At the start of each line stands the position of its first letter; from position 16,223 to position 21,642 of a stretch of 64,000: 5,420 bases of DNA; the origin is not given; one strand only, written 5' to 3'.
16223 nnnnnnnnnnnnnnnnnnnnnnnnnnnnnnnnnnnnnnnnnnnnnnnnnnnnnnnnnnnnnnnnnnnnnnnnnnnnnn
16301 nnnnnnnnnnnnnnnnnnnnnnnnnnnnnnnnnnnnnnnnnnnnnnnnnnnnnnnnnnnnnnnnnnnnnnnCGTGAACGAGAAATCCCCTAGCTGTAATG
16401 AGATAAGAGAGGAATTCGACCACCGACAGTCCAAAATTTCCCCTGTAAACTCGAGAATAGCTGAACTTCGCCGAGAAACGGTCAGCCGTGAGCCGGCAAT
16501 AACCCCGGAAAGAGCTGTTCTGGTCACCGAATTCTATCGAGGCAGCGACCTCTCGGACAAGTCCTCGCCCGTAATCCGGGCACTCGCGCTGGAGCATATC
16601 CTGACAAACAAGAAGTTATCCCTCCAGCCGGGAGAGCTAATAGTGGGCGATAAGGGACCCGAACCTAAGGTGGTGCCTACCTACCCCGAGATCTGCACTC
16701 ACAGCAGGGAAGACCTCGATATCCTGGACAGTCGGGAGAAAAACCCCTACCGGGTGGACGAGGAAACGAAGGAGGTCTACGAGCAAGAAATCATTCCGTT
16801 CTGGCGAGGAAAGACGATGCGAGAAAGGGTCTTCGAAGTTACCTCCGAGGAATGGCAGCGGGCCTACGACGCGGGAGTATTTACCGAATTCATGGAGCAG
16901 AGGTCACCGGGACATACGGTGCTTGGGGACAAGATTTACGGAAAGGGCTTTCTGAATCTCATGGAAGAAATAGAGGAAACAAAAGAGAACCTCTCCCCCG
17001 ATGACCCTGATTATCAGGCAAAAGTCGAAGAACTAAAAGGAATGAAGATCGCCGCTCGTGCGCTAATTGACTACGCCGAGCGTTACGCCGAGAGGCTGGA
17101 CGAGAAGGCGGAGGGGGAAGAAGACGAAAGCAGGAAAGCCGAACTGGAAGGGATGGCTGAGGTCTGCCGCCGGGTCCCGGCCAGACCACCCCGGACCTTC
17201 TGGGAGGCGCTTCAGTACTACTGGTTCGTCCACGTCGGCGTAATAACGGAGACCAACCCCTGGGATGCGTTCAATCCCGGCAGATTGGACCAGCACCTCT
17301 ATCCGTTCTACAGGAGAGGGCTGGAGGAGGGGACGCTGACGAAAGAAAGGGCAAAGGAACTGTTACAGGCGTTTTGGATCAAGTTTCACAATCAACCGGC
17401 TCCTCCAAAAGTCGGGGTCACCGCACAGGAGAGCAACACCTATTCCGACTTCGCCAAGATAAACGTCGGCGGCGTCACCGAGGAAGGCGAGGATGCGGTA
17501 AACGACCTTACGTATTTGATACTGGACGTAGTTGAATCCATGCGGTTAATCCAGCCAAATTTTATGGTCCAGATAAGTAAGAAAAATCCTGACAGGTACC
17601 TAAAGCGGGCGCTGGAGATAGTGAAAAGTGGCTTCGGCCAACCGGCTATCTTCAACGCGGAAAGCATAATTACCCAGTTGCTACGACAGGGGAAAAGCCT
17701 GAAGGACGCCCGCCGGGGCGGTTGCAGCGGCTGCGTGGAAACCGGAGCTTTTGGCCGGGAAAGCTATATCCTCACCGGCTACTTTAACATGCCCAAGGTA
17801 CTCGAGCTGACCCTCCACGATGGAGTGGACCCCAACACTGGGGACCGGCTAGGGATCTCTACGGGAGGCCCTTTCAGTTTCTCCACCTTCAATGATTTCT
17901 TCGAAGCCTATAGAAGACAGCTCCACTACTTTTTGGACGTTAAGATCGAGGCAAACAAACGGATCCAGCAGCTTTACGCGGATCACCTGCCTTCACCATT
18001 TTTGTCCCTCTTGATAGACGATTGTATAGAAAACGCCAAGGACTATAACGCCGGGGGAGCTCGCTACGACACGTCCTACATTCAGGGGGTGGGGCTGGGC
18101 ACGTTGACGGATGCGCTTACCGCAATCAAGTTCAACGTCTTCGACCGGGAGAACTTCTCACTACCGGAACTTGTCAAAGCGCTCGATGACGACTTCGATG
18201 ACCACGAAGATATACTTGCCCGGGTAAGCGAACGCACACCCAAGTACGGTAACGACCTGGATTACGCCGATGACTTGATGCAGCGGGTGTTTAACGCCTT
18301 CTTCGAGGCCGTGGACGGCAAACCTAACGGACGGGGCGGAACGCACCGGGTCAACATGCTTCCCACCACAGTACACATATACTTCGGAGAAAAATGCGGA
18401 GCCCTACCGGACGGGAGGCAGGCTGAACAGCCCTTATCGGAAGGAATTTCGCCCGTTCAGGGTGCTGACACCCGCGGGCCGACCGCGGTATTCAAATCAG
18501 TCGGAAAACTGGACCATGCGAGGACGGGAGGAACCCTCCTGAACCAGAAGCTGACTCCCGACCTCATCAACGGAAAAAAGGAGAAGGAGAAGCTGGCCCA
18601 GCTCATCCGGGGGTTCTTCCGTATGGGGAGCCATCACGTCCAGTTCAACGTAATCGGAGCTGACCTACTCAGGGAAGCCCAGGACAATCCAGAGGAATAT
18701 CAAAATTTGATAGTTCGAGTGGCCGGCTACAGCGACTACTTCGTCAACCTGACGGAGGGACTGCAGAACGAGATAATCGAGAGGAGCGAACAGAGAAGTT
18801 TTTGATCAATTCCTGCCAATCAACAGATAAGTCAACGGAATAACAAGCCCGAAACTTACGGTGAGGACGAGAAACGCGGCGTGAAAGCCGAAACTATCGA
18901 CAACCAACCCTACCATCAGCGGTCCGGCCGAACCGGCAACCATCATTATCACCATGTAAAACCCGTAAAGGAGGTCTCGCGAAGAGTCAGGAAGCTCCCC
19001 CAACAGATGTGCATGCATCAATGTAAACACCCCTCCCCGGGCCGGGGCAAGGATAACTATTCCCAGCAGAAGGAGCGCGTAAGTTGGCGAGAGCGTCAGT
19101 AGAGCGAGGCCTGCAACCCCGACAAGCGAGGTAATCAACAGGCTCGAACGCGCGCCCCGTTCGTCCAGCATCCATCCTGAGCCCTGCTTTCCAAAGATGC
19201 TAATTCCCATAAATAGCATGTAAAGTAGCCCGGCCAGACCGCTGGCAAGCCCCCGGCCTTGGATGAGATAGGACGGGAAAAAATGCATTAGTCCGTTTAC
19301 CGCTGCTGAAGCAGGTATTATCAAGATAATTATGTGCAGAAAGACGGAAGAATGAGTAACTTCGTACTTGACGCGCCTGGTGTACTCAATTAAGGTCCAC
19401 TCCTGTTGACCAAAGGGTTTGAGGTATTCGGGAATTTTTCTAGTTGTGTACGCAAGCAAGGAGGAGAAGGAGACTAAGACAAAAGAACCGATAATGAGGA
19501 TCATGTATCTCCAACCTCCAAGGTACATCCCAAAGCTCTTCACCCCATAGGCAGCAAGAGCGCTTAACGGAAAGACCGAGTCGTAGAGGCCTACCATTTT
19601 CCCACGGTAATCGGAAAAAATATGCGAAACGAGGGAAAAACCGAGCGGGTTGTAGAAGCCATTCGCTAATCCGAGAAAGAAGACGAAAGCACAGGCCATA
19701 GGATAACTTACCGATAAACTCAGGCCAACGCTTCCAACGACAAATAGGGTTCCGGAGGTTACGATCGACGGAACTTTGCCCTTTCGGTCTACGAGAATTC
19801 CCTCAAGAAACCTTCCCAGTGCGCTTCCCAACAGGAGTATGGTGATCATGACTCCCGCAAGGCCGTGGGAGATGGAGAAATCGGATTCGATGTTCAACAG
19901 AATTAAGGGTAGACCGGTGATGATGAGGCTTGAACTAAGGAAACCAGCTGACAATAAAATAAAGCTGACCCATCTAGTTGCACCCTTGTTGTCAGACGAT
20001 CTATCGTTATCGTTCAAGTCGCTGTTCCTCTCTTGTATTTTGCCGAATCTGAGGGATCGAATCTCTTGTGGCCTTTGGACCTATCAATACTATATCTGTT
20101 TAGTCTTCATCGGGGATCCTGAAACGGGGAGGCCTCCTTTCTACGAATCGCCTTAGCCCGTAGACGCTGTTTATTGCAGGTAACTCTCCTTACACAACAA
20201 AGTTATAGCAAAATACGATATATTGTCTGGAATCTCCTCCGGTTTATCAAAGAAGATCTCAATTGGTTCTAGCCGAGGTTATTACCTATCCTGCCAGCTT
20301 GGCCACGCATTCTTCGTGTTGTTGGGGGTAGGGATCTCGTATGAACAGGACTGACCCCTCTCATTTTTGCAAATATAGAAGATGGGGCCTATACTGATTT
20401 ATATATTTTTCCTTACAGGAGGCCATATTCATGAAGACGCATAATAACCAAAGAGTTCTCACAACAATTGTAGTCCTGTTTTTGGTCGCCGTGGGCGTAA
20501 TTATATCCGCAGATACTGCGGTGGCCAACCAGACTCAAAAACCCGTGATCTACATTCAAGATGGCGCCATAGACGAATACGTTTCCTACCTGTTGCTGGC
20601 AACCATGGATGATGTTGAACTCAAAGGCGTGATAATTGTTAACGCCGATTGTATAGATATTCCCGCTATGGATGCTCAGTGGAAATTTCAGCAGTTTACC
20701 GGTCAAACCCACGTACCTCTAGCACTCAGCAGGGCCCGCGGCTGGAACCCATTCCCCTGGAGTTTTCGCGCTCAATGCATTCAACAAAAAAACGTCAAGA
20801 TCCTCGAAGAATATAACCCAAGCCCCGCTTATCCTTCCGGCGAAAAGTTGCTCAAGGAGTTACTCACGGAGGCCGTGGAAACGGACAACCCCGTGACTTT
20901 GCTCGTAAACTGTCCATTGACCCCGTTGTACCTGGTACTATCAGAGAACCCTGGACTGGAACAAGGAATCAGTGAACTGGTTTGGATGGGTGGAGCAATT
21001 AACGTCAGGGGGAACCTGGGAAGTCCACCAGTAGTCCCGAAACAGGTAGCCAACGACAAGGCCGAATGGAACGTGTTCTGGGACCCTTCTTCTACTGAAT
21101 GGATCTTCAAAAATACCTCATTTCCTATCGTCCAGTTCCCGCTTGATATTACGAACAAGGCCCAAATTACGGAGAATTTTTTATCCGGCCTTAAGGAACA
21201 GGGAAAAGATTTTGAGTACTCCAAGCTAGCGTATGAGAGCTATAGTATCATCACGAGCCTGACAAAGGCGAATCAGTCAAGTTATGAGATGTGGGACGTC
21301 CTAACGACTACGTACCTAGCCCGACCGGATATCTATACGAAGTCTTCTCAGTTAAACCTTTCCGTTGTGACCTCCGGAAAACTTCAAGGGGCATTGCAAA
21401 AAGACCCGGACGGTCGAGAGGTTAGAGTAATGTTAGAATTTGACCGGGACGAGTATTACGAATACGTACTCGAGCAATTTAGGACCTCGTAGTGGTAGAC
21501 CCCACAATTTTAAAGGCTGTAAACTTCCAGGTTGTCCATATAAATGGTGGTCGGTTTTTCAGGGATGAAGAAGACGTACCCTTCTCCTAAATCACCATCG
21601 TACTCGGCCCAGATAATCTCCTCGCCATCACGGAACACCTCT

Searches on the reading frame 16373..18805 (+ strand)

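Call 50: search_protein_families(library=ncbifam, proteins=[window:16373-18805:+], max_evalue=0.00001)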
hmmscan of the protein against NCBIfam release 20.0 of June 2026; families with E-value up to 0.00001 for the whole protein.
window:16373-18805:+ (810 aa): 12 families
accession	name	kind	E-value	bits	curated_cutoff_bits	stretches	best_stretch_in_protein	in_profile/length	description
NF043068.1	glycl_HYPD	equivalog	0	1184.7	1100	1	27-808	2-783/784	trans-4-hydroxy-L-proline dehydratase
TIGR01774.1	PFL2-3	subfamily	1.6e-200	668.2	678.2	1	26-807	3-784/786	formate C-acetyltransferase/glycerol dehydratase family glycyl radical enzyme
NF048011.1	SfplDhtHpsGDes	equivalog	1.2e-160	536.5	1000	1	6-807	2-819/821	(2S)-3-sulfopropanediol dehydratase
NF048009.1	SfplDhtHpfGKleb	equivalog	4.1e-154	514.7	1000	1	22-807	22-822/824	(2S)-3-sulfopropanediol dehydratase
TIGR04394.1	choline_CutC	equivalog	6.6e-146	487.9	1050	1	27-805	3-784/789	choline trimethylamine-lyase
NF007437.0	PRK09983.1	equivalog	3.6e-142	475.1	1109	1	26-806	2-762/765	formate C-acetyltransferase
NF033718.1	indole_decarb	equivalog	4.7e-117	392.3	1100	2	139-608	167-644/868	indoleacetate decarboxylase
NF033715.1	glycyl_HPDL_Lrg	equivalog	1.9e-93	313.9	1150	2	222-608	273-678/901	4-hydroxyphenylacetate decarboxylase large subunit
TIGR01255.1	pyr_form_ly_1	equivalog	1.6e-36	126.1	994.2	1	250-805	210-739/744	formate C-acetyltransferase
NF038360.1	rad_fix_GrcA3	exception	2.2e-14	53.3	158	1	738-805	6-73/78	autonomous glycyl radical cofactor GrcA3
NF008341.1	PRK11127.1-1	equivalog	2.4e-11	43.5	145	1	751-805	21-75/80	autonomous glycyl radical cofactor GrcA2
TIGR04365.1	spare_glycyl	equivalog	6.7e-08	32.8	170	1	752-805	68-121/126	autonomous glycyl radical cofactor GrcA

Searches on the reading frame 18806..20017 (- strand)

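Call 60: search_protein_families(library=ncbifam, proteins=[window:18806-20017:-], max_evalue=0.00001)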
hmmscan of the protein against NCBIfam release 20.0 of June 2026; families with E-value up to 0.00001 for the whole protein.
window:18806-20017:- (403 aa): 8 families
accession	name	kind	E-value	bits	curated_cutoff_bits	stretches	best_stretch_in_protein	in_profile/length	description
NF049980.1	SfMCT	equivalog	2.7e-12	46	320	1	43-386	28-376/378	L-lactate MFS transporter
TIGR00880.1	2_A_01_02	superfamily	5.6e-11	42.7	131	1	59-188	1-135/141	multidrug resistance protein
TIGR00895.1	2A0115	subfamily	1.4e-08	34.1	418.55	1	38-197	38-194/398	aromatic acid/H+ symport family MFS transporter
NF052357.1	GlucTporGlcPStph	equivalog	2.2e-08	33.3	750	1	39-182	29-175/445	glucose transporter GlcP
TIGR00881.1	2A0104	subfamily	2.1e-07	30.3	407.75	1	42-382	20-379/379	phosphoglycerate transporter protein PgtP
NF009048.0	PRK12382.1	subfamily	1.7e-06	27.1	364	0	267-397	256-386/392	arabinose transporter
NF008270.1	PRK11043.1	equivalog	5.4e-06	25.8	430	0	42-379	30-362/382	purine nucleoside transporter PunC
NF002982.0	PRK03699.1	equivalog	7.6e-06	25.3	221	0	8-398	3-379/395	MFS transporter TsgA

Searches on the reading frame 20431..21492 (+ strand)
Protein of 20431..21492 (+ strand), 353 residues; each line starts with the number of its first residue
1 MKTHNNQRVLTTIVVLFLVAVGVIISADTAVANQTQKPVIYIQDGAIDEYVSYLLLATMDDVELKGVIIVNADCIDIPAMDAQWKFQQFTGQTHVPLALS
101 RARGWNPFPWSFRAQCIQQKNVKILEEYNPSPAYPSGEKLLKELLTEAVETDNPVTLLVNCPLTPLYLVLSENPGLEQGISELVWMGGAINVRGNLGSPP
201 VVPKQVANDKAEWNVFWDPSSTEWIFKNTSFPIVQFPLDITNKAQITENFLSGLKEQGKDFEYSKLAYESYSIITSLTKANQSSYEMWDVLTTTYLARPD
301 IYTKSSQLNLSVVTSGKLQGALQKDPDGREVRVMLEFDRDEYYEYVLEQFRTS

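Call 50: search_protein_families(library=ncbifam, proteins=[window:20431-21492:+], max_evalue=0.00001)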
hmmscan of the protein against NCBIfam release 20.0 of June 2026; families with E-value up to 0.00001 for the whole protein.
window:20431-21492:+ (353 aa): 4 families
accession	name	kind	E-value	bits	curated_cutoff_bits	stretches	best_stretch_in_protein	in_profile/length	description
NF008036.0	PRK10768.1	equivalog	1.7e-23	83.2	382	1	142-351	105-301/304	ribonucleoside hydrolase RihC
NF007761.0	PRK10443.1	equivalog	4.1e-16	58.9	433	1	130-349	93-306/311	pyrimidine-specific ribonucleoside hydrolase RihA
NF052221.1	UridNuclsHydUriH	equivalog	7.3e-09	35.2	450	1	44-348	7-304/310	uridine-preferring nucleoside hydrolase UriH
NF007417.0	PRK09955.1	equivalog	2.1e-07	30.1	459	1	147-323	111-274/313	ribosylpyrimidine nucleosidase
